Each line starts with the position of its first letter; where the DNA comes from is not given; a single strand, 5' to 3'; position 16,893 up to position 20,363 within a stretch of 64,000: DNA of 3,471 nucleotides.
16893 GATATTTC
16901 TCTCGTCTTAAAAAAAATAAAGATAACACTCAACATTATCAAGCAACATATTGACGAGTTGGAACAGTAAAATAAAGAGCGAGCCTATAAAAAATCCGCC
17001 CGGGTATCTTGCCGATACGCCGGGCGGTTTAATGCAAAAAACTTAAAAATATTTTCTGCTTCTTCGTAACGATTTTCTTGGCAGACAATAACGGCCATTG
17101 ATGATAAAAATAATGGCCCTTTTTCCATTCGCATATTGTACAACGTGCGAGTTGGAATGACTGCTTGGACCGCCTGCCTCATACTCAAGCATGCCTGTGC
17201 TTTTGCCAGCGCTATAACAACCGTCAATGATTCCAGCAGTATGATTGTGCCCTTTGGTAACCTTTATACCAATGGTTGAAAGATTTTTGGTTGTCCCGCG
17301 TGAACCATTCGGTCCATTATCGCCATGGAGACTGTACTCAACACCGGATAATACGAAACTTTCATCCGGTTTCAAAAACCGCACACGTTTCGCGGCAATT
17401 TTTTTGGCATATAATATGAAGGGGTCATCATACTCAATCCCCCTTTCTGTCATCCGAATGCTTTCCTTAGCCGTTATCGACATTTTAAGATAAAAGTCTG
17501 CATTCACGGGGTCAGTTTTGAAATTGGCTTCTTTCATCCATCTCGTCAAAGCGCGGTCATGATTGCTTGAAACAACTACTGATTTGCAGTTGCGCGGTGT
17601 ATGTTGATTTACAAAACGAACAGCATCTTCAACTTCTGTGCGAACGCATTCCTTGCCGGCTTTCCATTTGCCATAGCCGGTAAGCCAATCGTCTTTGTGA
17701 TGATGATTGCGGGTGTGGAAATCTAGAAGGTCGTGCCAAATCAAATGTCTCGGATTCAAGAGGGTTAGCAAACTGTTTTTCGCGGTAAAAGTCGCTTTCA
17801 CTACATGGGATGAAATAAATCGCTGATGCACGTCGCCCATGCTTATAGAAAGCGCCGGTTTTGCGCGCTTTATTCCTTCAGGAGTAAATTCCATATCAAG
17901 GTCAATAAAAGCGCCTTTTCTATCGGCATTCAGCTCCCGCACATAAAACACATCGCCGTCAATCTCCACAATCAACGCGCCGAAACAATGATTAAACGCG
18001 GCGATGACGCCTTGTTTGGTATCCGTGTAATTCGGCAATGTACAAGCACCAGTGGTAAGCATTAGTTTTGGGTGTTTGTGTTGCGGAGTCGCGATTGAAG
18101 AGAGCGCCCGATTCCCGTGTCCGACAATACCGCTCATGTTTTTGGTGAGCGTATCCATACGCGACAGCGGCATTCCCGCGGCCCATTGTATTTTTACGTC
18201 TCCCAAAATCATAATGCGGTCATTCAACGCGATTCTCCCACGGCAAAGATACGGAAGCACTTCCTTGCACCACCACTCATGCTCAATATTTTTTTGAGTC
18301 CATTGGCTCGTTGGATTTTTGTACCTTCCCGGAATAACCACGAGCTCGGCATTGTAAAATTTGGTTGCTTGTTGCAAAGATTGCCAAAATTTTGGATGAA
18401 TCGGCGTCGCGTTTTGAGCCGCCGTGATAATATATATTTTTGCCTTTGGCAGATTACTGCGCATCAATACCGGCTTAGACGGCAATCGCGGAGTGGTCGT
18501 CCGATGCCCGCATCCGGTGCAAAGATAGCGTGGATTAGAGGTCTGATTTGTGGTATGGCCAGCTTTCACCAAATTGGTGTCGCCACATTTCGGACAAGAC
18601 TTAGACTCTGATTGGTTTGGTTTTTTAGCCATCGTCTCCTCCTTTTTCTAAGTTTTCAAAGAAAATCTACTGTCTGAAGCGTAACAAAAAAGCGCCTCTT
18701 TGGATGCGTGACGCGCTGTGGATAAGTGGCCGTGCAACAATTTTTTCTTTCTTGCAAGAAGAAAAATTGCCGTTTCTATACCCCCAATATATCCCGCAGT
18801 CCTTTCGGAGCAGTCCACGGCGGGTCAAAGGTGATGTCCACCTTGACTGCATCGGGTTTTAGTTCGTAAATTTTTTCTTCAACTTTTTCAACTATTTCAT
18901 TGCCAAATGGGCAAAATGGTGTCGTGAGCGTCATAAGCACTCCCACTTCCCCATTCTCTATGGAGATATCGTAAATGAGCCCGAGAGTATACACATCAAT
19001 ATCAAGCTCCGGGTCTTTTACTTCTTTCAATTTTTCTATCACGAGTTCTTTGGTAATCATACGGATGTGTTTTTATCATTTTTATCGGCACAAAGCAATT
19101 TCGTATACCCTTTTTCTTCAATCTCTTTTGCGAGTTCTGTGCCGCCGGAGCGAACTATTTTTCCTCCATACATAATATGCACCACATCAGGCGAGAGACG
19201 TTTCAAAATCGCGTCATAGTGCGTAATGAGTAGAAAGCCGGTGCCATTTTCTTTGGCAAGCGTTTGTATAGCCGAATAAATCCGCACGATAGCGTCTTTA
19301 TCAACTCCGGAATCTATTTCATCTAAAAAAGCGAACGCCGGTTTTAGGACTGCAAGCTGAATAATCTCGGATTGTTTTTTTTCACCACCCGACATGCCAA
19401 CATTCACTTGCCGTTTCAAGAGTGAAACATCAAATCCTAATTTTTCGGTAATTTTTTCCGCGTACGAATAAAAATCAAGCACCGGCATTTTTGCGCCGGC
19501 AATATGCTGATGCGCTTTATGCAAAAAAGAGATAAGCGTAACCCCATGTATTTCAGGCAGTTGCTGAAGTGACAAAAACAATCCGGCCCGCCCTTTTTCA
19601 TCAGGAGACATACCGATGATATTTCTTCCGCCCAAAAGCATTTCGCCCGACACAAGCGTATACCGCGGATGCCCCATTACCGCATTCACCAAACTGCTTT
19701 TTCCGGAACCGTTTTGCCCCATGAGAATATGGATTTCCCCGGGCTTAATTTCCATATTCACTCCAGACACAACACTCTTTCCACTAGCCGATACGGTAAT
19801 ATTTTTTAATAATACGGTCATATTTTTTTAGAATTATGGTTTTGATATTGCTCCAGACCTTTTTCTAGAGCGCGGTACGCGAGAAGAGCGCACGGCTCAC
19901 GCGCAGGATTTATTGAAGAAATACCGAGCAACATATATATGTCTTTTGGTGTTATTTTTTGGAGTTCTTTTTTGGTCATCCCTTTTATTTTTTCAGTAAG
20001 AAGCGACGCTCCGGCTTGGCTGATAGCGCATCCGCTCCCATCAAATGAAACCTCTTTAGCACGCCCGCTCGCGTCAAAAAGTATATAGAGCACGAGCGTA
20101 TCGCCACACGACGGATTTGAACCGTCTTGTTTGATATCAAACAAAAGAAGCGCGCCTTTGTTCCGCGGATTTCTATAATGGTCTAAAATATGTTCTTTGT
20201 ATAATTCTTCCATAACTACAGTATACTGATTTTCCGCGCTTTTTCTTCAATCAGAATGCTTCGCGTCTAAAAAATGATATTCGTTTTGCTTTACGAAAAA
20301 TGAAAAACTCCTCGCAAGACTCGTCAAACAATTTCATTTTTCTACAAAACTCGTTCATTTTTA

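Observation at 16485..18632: Convergent pair: AT-rich Mrr-cat/Hjc-like mini-nuclease and a 529-aa zinc-ribbon plus metallophosphoesterase-like protein with an unknown middle domain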

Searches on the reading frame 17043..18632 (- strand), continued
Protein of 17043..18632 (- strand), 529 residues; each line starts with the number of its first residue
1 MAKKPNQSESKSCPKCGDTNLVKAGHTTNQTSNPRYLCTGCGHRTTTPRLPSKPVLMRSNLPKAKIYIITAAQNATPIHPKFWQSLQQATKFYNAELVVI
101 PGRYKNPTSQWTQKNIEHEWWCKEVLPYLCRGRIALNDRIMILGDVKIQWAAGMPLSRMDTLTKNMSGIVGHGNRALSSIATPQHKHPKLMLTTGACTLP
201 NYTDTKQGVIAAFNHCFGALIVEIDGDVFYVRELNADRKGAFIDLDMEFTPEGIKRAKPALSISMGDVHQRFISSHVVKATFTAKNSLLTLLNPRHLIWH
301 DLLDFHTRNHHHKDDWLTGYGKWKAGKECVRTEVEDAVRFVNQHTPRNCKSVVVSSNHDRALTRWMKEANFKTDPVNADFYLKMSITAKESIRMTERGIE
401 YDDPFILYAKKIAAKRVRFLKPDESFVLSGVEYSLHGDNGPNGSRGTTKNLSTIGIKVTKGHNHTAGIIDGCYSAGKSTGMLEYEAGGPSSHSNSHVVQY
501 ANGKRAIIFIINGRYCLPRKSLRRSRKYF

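Call 83: search_protein_families(library=phrogs, proteins=[L010:15168-15752:+, L010:15871-16515:+, L012:1915-2724:-, L013:11699-12367:-, L001:6449-7219:-, L022:7865-8650:-, L023:17085-17906:+, L075:7087-7680:+, L121:11617-12225:+], max_evalue=0.001)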
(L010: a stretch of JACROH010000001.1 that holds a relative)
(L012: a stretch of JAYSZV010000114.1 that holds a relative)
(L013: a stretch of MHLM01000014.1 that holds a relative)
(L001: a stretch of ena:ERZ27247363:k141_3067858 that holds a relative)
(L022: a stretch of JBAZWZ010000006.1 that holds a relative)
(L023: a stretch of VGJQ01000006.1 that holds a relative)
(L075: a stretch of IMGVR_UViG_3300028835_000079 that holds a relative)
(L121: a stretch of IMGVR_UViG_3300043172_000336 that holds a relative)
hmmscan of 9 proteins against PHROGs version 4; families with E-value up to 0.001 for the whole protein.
L010:15168-15752:+ (194 aa): 7 families
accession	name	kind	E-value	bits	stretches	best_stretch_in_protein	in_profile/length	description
phrog_53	-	head and packaging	5.2e-10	40.1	1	41-190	103-279/583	head maturation protease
phrog_1827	-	other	6.9e-10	39.6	1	24-150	23-145/202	ATP-dependent protease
phrog_94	-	head and packaging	9.6e-09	36.3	1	24-194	79-254/622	head maturation protease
phrog_2976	-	head and packaging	1.4e-08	35.9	1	25-191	20-183/394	head maturation protease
phrog_1684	-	head and packaging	3.6e-08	34.2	1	24-192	39-205/284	head maturation protease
phrog_33547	-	unknown function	2.7e-06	27.6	1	39-186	14-155/357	-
phrog_133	-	head and packaging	2.8e-05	24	1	48-190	41-179/668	head maturation protease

L010:15871-16515:+ (214 aa): 8 families
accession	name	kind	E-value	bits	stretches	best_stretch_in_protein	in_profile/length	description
phrog_94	-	head and packaging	2.9e-15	57.8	1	61-130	115-183/622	head maturation protease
phrog_2976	-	head and packaging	3.9e-09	37.7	1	58-210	44-186/394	head maturation protease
phrog_1827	-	other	8.8e-09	36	1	61-130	50-118/202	ATP-dependent protease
phrog_53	-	head and packaging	1.2e-08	35.6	1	64-209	118-282/583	head maturation protease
phrog_1684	-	head and packaging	2.9e-08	34.6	1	63-209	72-206/284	head maturation protease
phrog_3348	-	unknown function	5.1e-07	30.3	1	64-128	68-131/386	-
phrog_133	-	head and packaging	5.4e-06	26.3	1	64-129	49-113/668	head maturation protease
phrog_33547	-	unknown function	4.6e-05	23.6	1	65-135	31-98/357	-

L012:1915-2724:- (269 aa): 10 families
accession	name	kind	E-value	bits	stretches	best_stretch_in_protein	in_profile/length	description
phrog_94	-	head and packaging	2.7e-25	90.9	1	88-250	104-258/622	head maturation protease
phrog_2976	-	head and packaging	9.8e-15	56.1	1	98-254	44-195/394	head maturation protease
phrog_133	-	head and packaging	2.9e-13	50.3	1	99-251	42-188/668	head maturation protease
phrog_1684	-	head and packaging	9.8e-12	45.9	1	99-251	67-212/284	head maturation protease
phrog_53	-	head and packaging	1.4e-09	38.7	1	104-250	116-288/583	head maturation protease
phrog_3348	-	unknown function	4.3e-09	37.1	1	103-248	65-204/386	-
phrog_1827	-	other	5.7e-09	36.6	1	90-199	37-145/202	ATP-dependent protease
phrog_5410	-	other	1.2e-07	32.2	1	108-209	58-158/323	ATP-dependent protease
phrog_33547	-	unknown function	1.7e-06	28.2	1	107-241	31-158/357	-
phrog_23753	-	head and packaging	3.7e-05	24.5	1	107-242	43-172/298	head maturation protease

L013:11699-12367:- (222 aa): 11 families
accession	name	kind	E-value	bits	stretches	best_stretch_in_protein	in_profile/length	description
phrog_94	-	head and packaging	9.2e-35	122.2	1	80-219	119-250/622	head maturation protease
phrog_1684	-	head and packaging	4.3e-21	76.6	1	80-219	74-203/284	head maturation protease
phrog_2976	-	head and packaging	8e-21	76.2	1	80-220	53-183/394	head maturation protease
phrog_133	-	head and packaging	4e-16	59.8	1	80-220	50-180/668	head maturation protease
phrog_1827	-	other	5.6e-14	53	1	80-173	54-148/202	ATP-dependent protease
phrog_3348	-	unknown function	5.8e-14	53.2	1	80-219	69-198/386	-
phrog_53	-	head and packaging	4.6e-13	50.2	1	80-220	119-280/583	head maturation protease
phrog_5410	-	other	1e-09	39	1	80-157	57-134/323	ATP-dependent protease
phrog_33547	-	unknown function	4e-09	36.9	1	80-220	31-160/357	-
phrog_23753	-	head and packaging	1.1e-05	26.2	1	80-218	43-171/298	head maturation protease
phrog_13984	-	unknown function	0.00014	23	1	81-139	63-121/123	-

L001:6449-7219:- (256 aa): 8 families
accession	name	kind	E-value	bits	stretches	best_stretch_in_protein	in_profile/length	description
phrog_94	-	head and packaging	2.6e-21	77.8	1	111-254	101-251/622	head maturation protease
phrog_1684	-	head and packaging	6.4e-18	66.2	1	115-252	72-202/284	head maturation protease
phrog_2976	-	head and packaging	9.5e-17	62.8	1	114-254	50-183/394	head maturation protease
phrog_133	-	head and packaging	2.1e-13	50.8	1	117-254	49-180/668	head maturation protease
phrog_3348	-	unknown function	6.6e-11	43.1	1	115-253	66-198/386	-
phrog_1827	-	other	8.7e-11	42.5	1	108-204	44-139/202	ATP-dependent protease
phrog_5410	-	other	2.5e-08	34.5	1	105-183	44-122/323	ATP-dependent protease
phrog_53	-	head and packaging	2.1e-05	24.9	1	105-254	106-280/583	head maturation protease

L022:7865-8650:- (261 aa): 6 families
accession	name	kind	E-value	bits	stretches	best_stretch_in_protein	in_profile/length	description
phrog_94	-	head and packaging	1.2e-14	55.8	1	80-244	115-273/622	head maturation protease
phrog_1827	-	other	2.2e-12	47.8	1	69-215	39-172/202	ATP-dependent protease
phrog_2976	-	head and packaging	1.2e-10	42.6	1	76-242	45-198/394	head maturation protease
phrog_133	-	head and packaging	9.2e-10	38.8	1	84-246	50-199/668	head maturation protease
phrog_1684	-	head and packaging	4.7e-08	33.8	1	74-237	65-212/284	head maturation protease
phrog_3348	-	unknown function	1.7e-06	28.6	1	78-231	62-203/386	-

L023:17085-17906:+ (273 aa): 6 families
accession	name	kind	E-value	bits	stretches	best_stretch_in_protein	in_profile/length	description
phrog_1827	-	other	4.2e-12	46.8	1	71-199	36-165/202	ATP-dependent protease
phrog_2976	-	head and packaging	2.7e-09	38.2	1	71-247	38-198/394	head maturation protease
phrog_133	-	head and packaging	4.7e-09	36.4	1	72-256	36-204/668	head maturation protease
phrog_1684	-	head and packaging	1.7e-07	32.1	1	84-240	70-212/284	head maturation protease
phrog_3348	-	unknown function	5.2e-07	30.3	1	81-237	60-204/386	-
phrog_94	-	head and packaging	1.1e-06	29.4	1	85-230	115-249/622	head maturation protease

L075:7087-7680:+ (198 aa): 9 families
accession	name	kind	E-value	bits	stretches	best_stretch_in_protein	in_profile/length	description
phrog_94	-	head and packaging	9.4e-23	82.5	1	43-196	112-251/622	head maturation protease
phrog_133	-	head and packaging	6.4e-20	72.3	1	36-194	35-178/668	head maturation protease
phrog_2976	-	head and packaging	4.4e-18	67.1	1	36-194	38-181/394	head maturation protease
phrog_1684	-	head and packaging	5.6e-16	59.9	1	45-194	66-202/284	head maturation protease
phrog_3348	-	unknown function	2.9e-15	57.5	1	36-195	53-198/386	-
phrog_1827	-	other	5.9e-10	39.8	1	43-146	43-148/202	ATP-dependent protease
phrog_13984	-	unknown function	5.4e-05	24.3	1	36-112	47-120/123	-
phrog_53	-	head and packaging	0.00024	21.4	1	49-194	111-278/583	head maturation protease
phrog_20705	-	head and packaging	0.00056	19.3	1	50-194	209-345/690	virion structural protein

L121:11617-12225:+ (203 aa): 8 families
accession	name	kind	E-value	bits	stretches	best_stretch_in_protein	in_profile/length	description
phrog_2976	-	head and packaging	7.3e-21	76.3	1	44-202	38-181/394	head maturation protease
phrog_94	-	head and packaging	1.3e-20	75.5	1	44-202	105-249/622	head maturation protease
phrog_133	-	head and packaging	1e-17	65.1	1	44-202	35-178/668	head maturation protease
phrog_1684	-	head and packaging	1.5e-13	51.9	1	53-178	66-190/284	head maturation protease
phrog_3348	-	unknown function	6.3e-12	46.5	1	44-202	53-197/386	-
phrog_1827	-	other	2.3e-09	37.9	1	61-177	54-169/202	ATP-dependent protease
phrog_13984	-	unknown function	0.00012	23.2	1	43-122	46-122/123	-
phrog_23753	-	head and packaging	0.00057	20.6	1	40-156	26-138/298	head maturation protease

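Call 93: search_protein_families(library=phrogs, proteins=[L075:232-5448:+, L075:8696-11518:-, L075:11575-12747:-, L075:13557-15344:-, L088:1739-5926:+, L088:5938-8067:+, L088:11208-11765:+, L088:13662-15230:+, L121:14479-17301:-, L121:17338-18453:-], max_evalue=0.000001)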
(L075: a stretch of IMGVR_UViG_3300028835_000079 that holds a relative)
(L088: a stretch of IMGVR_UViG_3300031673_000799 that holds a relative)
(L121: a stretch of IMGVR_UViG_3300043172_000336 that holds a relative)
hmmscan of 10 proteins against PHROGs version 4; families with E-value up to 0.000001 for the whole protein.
L075:232-5448:+ (1738 aa): 4 families
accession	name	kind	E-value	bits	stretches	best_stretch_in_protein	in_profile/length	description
phrog_10089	-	moron, auxiliary metabolic gene and host takeover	3e-58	197.8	1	782-1734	3773-4640/4647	DarB-like antirestriction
phrog_30335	-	unknown function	5.2e-56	190.6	1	1091-1717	2285-2876/2900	-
phrog_37402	-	unknown function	9.7e-44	149.9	2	1128-1707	2070-2632/2639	-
phrog_22591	-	unknown function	2.6e-43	148.5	1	1033-1589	1913-2429/2434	-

L075:8696-11518:- (940 aa): 4 families
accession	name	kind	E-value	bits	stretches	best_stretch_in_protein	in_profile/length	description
phrog_25314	-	unknown function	2e-143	480.8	1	35-914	53-966/1010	-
phrog_8841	-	DNA, RNA and nucleotide metabolism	6.1e-35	122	1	481-765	206-470/633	DNA primase/helicase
phrog_2478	-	DNA, RNA and nucleotide metabolism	4e-14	52.7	1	21-215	26-226/854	DNA polymerase/primase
phrog_1139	-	DNA, RNA and nucleotide metabolism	5.4e-11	42.2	1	406-752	378-718/895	DNA primase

L075:11575-12747:- (390 aa): 2 families
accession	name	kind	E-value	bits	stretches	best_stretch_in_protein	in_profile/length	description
phrog_27714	-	unknown function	4.3e-20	73.4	1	69-287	85-287/292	-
phrog_23155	-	unknown function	2.9e-12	47.4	1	61-235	60-217/255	-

L075:13557-15344:- (595 aa): 5 families
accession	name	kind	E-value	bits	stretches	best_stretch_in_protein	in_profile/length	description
phrog_62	-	DNA, RNA and nucleotide metabolism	2.5e-101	341.2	1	154-589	697-1134/1881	DNA helicase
phrog_16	-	DNA, RNA and nucleotide metabolism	7.8e-23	81.6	1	168-562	290-596/986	DNA helicase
phrog_29996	-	unknown function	2.5e-15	56.6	1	449-581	1023-1157/1189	-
phrog_11354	-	unknown function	1e-14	55.2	1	505-589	20-106/116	-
phrog_23807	-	unknown function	5e-10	38.8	0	433-566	508-646/1053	-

L088:1739-5926:+ (1395 aa): 9 families
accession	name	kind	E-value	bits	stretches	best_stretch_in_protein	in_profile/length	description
phrog_1101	-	tail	1.3e-106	358.9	1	1-726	2-691/1405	tail protein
phrog_6284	-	tail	1.8e-51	176.2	1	82-737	8-645/1280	tail protein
phrog_3545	-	unknown function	7.3e-35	121.3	2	882-1111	742-977/1115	-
phrog_21247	-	tail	2.7e-29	103.1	1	82-493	8-421/508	tail protein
phrog_24074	-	unknown function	4.6e-18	65.8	1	893-1109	416-618/892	-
phrog_13163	-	tail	7.4e-10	38.4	0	1283-1368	639-715/976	baseplate wedge subunit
phrog_38322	-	unknown function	2.9e-09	37.3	0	1283-1367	423-500/506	-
phrog_701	-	head and packaging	5.7e-09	33.2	1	915-1128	4041-4239/6136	virion structural protein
phrog_1180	-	tail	6.7e-09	36.6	1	1-70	3-71/78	tail assembly chaperone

L088:5938-8067:+ (709 aa): 10 families
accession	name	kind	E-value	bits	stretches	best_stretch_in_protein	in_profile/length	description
phrog_3545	-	unknown function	2.1e-58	199.3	2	247-488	733-983/1115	-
phrog_24074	-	unknown function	7e-41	141.3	2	263-466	414-610/892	-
phrog_13163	-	tail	4.7e-37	128.4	2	278-504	523-740/976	baseplate wedge subunit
phrog_18802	-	head and packaging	5.7e-37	126.9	2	287-501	823-1024/3007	virion structural protein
phrog_701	-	head and packaging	4.4e-36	123.2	2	288-499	4042-4240/6136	virion structural protein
phrog_32294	-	tail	3.9e-28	97.7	2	286-508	424-634/2435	baseplate wedge subunit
phrog_1469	-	tail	2.6e-21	75.4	2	281-503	516-727/2607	baseplate wedge subunit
phrog_8510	-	head and packaging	2.8e-18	66.1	1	275-684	506-883/1348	virion structural protein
phrog_38322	-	unknown function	4.8e-15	56.4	1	552-701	351-500/506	-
phrog_10356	-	head and packaging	5.1e-09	35.8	1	2-257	388-637/852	virion structural protein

L088:11208-11765:+ (185 aa): 1 family
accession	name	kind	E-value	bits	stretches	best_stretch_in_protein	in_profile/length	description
phrog_139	-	other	3.7e-46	159.1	1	1-173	84-258/342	deoxynucleoside monophosphate kinase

L088:13662-15230:+ (522 aa): 4 families
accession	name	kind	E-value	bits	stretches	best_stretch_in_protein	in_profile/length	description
phrog_62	-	DNA, RNA and nucleotide metabolism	1.6e-116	391.6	1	16-511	686-1137/1881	DNA helicase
phrog_29996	-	unknown function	5e-24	85.3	1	168-506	838-1163/1189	-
phrog_11801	-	other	6e-10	37.9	1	202-311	1103-1220/2269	DNA methyltransferase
phrog_11354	-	unknown function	4.1e-07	30.7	1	414-500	11-98/116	-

L121:14479-17301:- (940 aa): 4 families
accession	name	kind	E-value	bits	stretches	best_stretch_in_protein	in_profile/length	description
phrog_25314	-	unknown function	3e-154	516.6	2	382-910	434-965/1010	-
phrog_8841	-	DNA, RNA and nucleotide metabolism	6.5e-34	118.6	1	476-784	203-490/633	DNA primase/helicase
phrog_1139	-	DNA, RNA and nucleotide metabolism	2.9e-13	49.7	1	530-750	503-719/895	DNA primase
phrog_2478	-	DNA, RNA and nucleotide metabolism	3.2e-08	33.2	1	43-221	32-214/854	DNA polymerase/primase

L121:17338-18453:- (371 aa): 2 families
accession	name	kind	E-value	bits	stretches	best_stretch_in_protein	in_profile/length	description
phrog_27714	-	unknown function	1.1e-24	88.5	1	61-269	77-282/292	-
phrog_23155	-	unknown function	3e-17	63.7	1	57-240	58-225/255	-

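Call 95: search_solved_structures(query=A4, max_evalue=10, show_alignments=2)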
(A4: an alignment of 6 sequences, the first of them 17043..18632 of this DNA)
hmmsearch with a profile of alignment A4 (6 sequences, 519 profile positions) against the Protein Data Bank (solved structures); distinct sequences matched with E-value up to 10: 1.
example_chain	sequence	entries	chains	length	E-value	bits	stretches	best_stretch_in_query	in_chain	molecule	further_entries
6smf_A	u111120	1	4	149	0.076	15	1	351-394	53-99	3-dehydroquinate dehydratase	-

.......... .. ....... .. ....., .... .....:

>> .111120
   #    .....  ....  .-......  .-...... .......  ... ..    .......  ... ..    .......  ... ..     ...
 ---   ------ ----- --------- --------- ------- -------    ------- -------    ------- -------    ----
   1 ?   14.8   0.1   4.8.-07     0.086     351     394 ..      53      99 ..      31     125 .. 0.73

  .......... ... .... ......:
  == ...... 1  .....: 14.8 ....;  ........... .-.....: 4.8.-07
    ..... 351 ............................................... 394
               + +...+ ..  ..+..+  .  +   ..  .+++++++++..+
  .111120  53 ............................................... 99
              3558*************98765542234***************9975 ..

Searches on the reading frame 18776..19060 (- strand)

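Call 13: search_protein_families(library=pfam, proteins=[window:18776-19060:-], max_evalue=0.001)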
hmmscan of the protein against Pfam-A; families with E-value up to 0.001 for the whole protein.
window:18776-19060:- (94 aa): 1 family
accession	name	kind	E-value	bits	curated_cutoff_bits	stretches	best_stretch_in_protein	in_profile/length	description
PF01883.24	FeS_assembly_P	-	1.5e-17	64.1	23.5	1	6-74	3-71/73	Iron-sulfur cluster assembly protein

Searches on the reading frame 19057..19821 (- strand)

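Call 13: search_protein_families(library=pfam, proteins=[window:19057-19821:-], max_evalue=0.001)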
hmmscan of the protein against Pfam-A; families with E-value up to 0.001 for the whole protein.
window:19057-19821:- (254 aa): 5 families
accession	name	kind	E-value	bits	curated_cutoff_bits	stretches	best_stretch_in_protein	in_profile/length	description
PF00005.33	ABC_tran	-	1.4e-15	58.5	25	1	19-168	2-134/137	ABC transporter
PF02463.25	SMC_N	-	8.9e-09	35.5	40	0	21-49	18-48/220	RecF/RecN/SMC N terminal domain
PF13304.12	AAA_21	-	9.6e-06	26.3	27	0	156-205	253-302/304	AAA domain, putative AbiEii toxin, Type IV TA system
PF13555.12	AAA_29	-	2.8e-05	24.2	27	1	20-49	14-43/61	P-loop containing region of AAA domain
PF03193.22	RsgA_GTPase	-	0.00026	21.3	30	1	8-51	87-129/174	RsgA GTPase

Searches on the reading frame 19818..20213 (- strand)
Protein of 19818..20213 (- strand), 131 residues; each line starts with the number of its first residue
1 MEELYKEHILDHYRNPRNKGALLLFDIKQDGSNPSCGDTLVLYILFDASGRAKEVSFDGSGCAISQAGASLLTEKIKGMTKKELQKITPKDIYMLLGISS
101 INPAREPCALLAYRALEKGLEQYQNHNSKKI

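Call 13: search_protein_families(library=pfam, proteins=[window:19818-20213:-], max_evalue=0.001)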
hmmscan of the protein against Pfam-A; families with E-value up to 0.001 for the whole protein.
window:19818-20213:- (131 aa): 1 family
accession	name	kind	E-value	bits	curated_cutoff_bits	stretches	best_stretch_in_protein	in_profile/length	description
PF01592.21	NifU_N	-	4.6e-28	98.3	22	1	5-128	2-125/127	NifU-like N terminal domain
